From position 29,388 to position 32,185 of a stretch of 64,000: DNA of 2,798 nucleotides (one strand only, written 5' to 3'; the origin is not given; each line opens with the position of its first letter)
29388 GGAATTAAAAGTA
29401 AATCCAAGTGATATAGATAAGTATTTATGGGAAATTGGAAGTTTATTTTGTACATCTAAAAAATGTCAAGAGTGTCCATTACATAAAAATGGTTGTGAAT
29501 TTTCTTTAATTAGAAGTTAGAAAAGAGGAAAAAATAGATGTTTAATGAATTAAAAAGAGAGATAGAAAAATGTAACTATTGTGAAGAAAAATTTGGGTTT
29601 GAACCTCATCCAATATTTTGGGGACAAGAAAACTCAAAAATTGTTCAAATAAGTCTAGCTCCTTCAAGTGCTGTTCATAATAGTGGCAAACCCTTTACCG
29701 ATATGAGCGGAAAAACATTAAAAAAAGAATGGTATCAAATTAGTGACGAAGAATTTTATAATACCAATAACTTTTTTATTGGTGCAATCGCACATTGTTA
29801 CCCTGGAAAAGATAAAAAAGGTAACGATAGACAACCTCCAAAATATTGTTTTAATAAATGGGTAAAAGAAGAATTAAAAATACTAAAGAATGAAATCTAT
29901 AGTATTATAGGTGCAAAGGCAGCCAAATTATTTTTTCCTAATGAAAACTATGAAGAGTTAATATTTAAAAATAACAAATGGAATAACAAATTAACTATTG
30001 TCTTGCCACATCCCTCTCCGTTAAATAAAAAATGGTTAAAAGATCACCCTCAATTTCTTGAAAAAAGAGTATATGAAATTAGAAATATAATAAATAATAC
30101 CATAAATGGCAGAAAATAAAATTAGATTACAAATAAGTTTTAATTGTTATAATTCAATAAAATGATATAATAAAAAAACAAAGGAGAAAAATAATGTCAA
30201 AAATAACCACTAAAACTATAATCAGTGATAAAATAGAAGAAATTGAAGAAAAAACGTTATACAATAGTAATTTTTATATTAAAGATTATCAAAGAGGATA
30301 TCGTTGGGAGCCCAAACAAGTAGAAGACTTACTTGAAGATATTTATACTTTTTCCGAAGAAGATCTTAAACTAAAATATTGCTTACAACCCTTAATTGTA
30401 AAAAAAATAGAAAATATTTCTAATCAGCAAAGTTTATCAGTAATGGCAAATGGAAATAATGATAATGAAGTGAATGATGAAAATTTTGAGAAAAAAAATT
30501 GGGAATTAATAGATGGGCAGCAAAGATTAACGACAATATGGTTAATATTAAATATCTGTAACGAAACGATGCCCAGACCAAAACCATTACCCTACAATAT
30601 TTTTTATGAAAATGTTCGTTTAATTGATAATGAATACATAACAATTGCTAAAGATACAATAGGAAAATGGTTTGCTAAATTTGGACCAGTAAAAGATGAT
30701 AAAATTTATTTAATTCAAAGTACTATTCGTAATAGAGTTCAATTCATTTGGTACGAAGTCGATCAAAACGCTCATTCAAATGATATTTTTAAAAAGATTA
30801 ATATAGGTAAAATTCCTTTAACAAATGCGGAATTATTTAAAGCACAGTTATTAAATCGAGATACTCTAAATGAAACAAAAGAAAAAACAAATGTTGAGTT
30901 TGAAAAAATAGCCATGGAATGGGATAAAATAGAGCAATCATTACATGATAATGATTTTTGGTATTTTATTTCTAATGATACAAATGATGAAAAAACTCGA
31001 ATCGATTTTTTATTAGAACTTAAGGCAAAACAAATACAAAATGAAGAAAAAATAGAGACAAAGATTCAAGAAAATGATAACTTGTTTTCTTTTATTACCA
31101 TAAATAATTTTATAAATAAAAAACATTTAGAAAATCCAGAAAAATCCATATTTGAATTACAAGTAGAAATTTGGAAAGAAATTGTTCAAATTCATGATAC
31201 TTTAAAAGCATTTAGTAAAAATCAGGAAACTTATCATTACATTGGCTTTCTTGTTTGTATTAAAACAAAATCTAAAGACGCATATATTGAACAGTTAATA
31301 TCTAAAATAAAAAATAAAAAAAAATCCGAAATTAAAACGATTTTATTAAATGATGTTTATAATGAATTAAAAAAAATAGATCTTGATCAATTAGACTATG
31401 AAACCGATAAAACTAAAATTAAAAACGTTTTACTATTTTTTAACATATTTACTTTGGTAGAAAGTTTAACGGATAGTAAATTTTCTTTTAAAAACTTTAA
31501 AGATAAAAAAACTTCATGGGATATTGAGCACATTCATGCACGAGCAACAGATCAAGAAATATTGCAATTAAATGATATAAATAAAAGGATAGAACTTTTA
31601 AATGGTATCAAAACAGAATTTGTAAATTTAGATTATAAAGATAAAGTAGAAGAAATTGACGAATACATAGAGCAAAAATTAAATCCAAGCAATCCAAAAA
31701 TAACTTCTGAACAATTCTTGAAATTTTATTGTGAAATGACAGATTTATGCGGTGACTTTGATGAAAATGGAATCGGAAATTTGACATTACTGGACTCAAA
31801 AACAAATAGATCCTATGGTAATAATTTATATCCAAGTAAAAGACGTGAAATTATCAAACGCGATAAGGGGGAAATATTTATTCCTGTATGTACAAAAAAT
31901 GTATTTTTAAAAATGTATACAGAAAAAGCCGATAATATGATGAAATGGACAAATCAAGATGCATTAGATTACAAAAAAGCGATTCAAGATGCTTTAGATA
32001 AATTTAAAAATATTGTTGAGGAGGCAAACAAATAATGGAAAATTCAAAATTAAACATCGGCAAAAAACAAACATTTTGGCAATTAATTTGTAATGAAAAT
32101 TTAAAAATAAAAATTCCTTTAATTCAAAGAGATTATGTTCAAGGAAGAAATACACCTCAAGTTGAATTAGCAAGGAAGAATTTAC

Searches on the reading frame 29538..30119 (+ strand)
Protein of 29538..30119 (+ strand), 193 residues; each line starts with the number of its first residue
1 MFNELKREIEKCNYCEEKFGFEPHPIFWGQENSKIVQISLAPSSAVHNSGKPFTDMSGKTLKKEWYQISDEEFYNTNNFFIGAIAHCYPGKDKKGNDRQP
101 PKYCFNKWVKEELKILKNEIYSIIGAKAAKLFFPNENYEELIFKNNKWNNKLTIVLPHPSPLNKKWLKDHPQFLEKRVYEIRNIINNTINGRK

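Call 3: search_protein_families(library=pfam, proteins=[window:29538-30119:+], max_evalue=0.1)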
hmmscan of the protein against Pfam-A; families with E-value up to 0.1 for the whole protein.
window:29538-30119:+ (193 aa): 2 families
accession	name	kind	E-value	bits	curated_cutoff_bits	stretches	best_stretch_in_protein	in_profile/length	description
PF03167.25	UDG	-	2.8e-20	73.3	24.3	1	29-180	4-139/141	Uracil DNA glycosylase superfamily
PF23870.1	DUF7225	-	0.084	13.1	27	0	100-155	40-93/103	Domain of unknown function (DUF7225)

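Call 4: search_protein_families(library=ncbifam, proteins=[window:29538-30119:+], max_evalue=0.1)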
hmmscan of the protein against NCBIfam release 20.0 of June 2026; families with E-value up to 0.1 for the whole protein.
window:29538-30119:+ (193 aa): 3 families
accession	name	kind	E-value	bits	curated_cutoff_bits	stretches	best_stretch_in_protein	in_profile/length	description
NF040953.1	Arch_udg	equivalog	2.9e-08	33.5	250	1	3-139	2-133/184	type-4 uracil-DNA glycosylase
TIGR00758.1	UDG_fam4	subfamily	4.9e-08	32.9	125.3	1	29-160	18-148/173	uracil-DNA glycosylase, family 4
TIGR03914.1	UDG_fam_dom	hypoth_equivalog_domain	0.0015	18.2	189.95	1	3-134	46-178/231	UdgX family uracil-DNA binding protein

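Call 30: search_protein_families(library=padloc, proteins=[window:29538-30119:+], max_evalue=0.01)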
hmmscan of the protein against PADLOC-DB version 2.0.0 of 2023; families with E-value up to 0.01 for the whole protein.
window:29538-30119:+ (193 aa): 0 families

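Call 31: search_protein_families(library=phrogs, proteins=[window:29538-30119:+], max_evalue=0.01)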
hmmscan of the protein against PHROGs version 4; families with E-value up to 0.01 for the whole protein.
window:29538-30119:+ (193 aa): 0 families

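Call 83: search_solved_structures(query=window:29538-30116:+, max_evalue=0.1, show_alignments=1)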
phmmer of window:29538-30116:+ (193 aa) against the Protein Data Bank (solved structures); distinct sequences matched with E-value up to 0.1: 2.
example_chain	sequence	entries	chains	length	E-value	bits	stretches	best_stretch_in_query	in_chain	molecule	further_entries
3ikb_A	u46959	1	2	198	5.6e-13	52.4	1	24-189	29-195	uncharacterized conserved protein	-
1ui0_A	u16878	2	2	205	1.5e-05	28.1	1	6-160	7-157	Uracil-DNA Glycosylase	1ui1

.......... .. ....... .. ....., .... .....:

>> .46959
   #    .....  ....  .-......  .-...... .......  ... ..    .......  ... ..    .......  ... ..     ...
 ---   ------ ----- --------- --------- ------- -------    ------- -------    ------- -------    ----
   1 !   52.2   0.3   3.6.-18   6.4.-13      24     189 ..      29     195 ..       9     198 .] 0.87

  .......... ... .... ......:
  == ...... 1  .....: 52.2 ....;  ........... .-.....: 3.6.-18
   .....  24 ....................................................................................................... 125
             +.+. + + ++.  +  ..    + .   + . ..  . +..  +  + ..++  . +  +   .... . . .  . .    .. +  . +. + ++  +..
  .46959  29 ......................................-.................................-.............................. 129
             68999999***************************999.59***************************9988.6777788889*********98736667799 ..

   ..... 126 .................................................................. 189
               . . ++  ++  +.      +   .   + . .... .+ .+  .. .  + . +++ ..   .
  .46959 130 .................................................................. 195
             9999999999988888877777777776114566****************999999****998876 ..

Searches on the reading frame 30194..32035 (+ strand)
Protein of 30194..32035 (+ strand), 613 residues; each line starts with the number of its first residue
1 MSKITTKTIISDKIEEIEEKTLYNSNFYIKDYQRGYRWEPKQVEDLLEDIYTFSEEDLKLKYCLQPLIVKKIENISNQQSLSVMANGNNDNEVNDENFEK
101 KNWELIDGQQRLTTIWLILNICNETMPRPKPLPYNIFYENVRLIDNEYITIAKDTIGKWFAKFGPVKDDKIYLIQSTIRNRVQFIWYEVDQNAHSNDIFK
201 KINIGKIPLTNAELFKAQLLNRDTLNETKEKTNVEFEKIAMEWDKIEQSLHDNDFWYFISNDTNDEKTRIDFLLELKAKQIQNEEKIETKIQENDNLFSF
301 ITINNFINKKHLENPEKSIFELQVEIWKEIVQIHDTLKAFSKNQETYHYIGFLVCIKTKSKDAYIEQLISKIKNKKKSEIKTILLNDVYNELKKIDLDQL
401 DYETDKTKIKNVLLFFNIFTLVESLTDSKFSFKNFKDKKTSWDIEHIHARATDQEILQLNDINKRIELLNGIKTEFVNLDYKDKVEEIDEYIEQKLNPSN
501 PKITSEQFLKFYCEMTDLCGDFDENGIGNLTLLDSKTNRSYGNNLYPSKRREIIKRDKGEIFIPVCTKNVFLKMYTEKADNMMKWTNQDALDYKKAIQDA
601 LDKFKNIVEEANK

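Call 3: search_protein_families(library=pfam, proteins=[window:30194-32035:+], max_evalue=0.1)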
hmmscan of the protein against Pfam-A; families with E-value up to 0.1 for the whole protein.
window:30194-32035:+ (613 aa): 2 families
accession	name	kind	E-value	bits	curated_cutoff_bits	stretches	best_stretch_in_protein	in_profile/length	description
PF03235.19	GmrSD_N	-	5e-27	95.7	33.2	1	24-220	6-199/199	GmrSD restriction endonuclease, N-terminal domain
PF07510.16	GmrSD_C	-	1.8e-05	25.1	23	1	525-555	78-108/138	GmrSD restriction endonucleases, C-terminal domain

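Call 4: search_protein_families(library=ncbifam, proteins=[window:30194-32035:+], max_evalue=0.1)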
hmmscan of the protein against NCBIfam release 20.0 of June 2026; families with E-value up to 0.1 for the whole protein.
window:30194-32035:+ (613 aa): 1 family
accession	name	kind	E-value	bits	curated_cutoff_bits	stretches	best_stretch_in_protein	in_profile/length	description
NF010372.0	PRK13798.1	subfamily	0.069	13.3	124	0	321-398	86-158/173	2-oxo-4-hydroxy-4-carboxy-5-ureidoimidazoline decarboxylase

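Call 30: search_protein_families(library=padloc, proteins=[window:30194-32035:+], max_evalue=0.01)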
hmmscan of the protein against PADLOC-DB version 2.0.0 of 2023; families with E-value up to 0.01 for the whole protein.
window:30194-32035:+ (613 aa): 10 families
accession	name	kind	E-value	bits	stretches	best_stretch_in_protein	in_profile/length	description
PDLC02695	Orf5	-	7.3e-17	59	3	97-124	73-100/601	Orf5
PDLC04154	HEC-06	-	2e-13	47.9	2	24-62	21-59/569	-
PDLC04155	HEC-06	-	1.8e-12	44.5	2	13-74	8-67/562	-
PDLC02792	SspE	-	3.4e-11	40.2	1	26-122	23-110/771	SspE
PDLC02701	Orf5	-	4.2e-11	40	1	25-123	18-100/596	Orf5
PDLC04157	HEC-06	-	2.6e-10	37.5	2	8-69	5-64/558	-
PDLC02687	Orf5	-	4.4e-10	36.9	1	25-62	16-53/543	Orf5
PDLC02786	SspE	-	2.5e-09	34.1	1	18-126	15-109/766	SspE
PDLC02790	SspE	-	9.1e-09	31.9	1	26-124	15-104/776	SspE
PDLC02693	Orf5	-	4.7e-06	23.9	2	26-80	8-62/543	Orf5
